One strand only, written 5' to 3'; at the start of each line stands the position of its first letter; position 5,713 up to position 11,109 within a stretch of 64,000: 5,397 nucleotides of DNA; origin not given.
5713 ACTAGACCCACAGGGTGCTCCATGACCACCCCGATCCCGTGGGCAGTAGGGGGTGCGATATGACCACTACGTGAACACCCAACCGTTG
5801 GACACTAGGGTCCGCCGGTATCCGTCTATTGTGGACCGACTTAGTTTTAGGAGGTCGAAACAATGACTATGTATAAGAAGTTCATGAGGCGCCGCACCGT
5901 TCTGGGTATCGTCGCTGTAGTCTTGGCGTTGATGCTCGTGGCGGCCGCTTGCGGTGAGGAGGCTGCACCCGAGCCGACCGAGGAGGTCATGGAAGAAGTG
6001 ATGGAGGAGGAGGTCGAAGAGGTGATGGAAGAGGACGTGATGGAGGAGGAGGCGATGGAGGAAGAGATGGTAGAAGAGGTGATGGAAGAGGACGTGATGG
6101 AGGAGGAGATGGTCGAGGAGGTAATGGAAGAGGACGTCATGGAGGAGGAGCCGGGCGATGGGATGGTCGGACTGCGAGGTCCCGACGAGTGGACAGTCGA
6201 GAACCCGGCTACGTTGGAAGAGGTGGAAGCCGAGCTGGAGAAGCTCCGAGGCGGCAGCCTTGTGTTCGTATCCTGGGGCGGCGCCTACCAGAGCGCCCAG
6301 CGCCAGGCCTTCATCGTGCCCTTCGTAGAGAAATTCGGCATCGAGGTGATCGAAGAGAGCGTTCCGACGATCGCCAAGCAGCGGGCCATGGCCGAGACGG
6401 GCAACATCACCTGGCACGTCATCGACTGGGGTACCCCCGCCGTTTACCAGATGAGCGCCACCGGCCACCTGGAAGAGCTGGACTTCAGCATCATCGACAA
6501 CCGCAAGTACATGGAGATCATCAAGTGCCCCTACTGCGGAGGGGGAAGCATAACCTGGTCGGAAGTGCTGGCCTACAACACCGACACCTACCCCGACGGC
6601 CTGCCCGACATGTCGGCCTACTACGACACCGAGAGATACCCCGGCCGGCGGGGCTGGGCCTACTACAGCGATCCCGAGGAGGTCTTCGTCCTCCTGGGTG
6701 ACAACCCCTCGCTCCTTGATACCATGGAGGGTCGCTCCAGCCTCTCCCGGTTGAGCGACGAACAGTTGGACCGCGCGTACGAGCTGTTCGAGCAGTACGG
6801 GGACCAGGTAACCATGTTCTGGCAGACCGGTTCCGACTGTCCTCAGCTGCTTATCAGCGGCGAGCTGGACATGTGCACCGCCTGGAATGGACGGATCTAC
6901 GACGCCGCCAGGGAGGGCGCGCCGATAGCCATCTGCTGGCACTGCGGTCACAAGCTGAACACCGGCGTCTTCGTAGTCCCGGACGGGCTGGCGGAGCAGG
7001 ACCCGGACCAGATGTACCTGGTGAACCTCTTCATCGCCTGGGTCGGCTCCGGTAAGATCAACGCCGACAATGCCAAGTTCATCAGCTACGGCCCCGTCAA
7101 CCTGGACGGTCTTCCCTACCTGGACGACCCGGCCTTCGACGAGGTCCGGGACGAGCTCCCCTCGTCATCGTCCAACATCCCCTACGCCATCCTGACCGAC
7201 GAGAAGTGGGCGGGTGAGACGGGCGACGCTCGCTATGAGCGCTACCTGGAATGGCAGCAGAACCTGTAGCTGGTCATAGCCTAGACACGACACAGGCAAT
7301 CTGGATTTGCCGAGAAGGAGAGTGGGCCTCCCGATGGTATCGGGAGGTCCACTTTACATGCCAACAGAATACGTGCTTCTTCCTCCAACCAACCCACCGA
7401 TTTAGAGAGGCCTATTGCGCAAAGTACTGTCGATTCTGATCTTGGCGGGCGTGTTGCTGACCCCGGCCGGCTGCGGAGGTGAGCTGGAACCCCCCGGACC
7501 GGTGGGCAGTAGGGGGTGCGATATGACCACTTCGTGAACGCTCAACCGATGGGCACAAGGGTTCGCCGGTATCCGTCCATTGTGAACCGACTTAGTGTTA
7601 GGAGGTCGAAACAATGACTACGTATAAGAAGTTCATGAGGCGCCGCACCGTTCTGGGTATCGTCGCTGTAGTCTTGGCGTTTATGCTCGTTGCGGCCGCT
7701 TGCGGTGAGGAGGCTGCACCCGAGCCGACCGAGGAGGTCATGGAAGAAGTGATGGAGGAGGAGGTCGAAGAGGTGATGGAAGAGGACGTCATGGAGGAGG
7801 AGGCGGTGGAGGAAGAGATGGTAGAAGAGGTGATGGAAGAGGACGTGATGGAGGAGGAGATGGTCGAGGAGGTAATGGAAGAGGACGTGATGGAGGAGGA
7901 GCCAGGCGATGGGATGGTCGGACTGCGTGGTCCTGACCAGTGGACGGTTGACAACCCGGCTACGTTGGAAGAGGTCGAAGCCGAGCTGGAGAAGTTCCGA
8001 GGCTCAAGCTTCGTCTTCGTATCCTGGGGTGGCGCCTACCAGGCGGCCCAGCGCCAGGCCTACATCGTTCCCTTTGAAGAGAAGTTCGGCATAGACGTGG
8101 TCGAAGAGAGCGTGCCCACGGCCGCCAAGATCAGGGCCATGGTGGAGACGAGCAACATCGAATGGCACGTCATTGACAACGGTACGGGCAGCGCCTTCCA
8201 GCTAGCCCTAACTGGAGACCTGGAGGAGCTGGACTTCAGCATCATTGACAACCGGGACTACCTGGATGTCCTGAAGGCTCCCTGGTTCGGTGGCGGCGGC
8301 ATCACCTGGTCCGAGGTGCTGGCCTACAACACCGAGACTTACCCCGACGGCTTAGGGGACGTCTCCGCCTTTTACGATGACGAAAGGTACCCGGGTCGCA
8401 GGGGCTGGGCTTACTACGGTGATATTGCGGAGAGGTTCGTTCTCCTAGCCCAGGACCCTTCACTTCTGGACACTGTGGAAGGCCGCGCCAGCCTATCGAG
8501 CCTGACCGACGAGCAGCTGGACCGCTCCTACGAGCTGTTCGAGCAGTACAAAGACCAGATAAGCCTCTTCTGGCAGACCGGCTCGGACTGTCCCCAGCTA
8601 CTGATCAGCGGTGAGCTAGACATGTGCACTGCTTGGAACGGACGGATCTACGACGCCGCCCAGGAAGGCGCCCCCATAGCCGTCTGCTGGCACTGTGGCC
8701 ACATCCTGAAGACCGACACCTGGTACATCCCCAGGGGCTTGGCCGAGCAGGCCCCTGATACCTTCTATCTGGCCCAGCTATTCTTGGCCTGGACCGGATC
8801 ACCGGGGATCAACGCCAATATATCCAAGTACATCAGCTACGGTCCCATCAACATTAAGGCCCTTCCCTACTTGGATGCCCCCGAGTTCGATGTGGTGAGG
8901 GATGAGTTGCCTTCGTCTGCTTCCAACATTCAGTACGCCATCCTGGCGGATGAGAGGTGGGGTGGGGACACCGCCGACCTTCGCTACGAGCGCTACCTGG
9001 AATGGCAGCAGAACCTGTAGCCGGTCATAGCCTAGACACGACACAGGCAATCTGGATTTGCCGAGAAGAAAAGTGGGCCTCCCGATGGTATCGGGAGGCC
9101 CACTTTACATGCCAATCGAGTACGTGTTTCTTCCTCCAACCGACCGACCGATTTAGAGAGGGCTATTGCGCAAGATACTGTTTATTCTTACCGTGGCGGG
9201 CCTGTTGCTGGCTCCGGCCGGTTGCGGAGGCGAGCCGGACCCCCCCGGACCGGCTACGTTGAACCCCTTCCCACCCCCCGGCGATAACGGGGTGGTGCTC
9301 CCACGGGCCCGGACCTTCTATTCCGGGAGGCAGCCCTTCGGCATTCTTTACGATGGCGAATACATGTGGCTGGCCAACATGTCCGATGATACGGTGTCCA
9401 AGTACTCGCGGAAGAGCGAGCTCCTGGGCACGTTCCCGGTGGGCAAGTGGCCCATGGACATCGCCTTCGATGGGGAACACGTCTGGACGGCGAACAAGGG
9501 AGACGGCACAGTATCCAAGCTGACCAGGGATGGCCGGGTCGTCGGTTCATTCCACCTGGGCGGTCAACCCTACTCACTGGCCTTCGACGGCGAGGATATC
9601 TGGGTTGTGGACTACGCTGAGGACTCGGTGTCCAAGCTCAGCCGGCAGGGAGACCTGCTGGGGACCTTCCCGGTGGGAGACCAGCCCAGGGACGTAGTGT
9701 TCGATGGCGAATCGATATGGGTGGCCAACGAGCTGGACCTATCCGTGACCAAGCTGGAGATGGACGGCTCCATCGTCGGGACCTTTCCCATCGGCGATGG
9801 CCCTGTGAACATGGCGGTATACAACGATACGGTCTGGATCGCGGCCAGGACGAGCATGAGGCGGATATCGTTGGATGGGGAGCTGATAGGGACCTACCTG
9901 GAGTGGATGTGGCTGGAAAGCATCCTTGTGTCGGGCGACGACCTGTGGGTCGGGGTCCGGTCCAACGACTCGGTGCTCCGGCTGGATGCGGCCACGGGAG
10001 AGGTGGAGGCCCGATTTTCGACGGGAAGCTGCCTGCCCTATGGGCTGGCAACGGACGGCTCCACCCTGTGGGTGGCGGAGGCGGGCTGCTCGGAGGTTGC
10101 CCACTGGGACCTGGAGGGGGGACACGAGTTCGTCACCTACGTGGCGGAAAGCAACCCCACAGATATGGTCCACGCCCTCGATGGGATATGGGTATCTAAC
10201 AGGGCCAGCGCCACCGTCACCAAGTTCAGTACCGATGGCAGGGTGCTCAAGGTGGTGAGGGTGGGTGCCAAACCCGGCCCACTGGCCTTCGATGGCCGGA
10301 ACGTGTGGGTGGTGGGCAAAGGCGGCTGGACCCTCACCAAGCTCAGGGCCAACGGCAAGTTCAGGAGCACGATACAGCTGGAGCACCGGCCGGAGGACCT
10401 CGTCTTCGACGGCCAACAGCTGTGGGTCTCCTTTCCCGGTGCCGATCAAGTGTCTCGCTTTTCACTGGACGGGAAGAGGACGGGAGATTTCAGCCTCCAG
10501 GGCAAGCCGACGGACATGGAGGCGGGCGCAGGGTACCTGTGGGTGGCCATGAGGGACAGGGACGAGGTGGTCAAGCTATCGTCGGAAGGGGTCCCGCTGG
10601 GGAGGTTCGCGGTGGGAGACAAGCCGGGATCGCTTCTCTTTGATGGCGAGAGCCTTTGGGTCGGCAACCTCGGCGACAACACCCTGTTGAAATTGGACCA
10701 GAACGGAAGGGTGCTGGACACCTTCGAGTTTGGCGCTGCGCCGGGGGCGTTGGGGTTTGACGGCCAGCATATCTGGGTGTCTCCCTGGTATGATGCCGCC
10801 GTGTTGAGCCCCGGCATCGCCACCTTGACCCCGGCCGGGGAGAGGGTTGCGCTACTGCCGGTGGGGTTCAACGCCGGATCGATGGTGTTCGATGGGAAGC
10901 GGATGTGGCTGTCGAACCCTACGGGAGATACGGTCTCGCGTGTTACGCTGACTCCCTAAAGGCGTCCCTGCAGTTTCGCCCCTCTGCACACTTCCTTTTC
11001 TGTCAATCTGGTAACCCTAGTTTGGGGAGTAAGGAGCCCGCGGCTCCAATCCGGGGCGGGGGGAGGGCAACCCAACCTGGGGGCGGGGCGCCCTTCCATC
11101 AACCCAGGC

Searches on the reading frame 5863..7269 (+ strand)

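Call 25: search_protein_families(library=pfam, proteins=[window:5863-7269:+], max_evalue=0.00001)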
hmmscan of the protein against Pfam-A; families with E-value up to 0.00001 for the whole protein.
window:5863-7269:+ (468 aa): 1 family
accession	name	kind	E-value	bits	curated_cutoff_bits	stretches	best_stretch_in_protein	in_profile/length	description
PF13416.11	SBP_bac_8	-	2.4e-20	73.9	27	1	151-415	3-264/279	Bacterial extracellular solute-binding protein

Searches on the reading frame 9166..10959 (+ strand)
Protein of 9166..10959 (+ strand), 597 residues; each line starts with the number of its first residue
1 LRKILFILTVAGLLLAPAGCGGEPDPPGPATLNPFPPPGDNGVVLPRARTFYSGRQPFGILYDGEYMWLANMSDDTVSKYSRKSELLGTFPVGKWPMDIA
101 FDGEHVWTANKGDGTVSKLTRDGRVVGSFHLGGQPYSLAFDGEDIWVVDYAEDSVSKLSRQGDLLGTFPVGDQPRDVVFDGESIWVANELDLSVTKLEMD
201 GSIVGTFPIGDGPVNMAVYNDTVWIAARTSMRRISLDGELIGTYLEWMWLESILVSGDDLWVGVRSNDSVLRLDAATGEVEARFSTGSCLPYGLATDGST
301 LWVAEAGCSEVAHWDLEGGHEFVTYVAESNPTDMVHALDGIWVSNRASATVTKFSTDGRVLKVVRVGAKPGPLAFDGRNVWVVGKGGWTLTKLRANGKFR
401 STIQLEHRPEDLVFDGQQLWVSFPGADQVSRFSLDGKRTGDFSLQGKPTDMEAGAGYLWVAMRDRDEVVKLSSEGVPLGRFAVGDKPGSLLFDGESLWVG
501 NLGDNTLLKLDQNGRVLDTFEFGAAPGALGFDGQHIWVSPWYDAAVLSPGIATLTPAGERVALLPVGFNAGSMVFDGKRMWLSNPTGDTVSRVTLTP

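Call 25: search_protein_families(library=pfam, proteins=[window:9166-10959:+], max_evalue=0.00001)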
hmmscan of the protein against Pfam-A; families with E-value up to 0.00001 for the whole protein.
window:9166-10959:+ (597 aa): 3 families
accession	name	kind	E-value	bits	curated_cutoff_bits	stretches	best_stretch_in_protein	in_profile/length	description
PF24684.1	Vgb_lyase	-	6.8e-23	81.3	50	2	134-362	14-257/290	Virginiamycin B lyase family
PF08450.18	SGL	-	1e-10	42.1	26.3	0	104-144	195-236/246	SMP-30/Gluconolactonase/LRE-like region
PF13449.12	Phytase-like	-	8.7e-07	29.5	27.6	0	409-446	70-108/284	Esterase-like activity of phytase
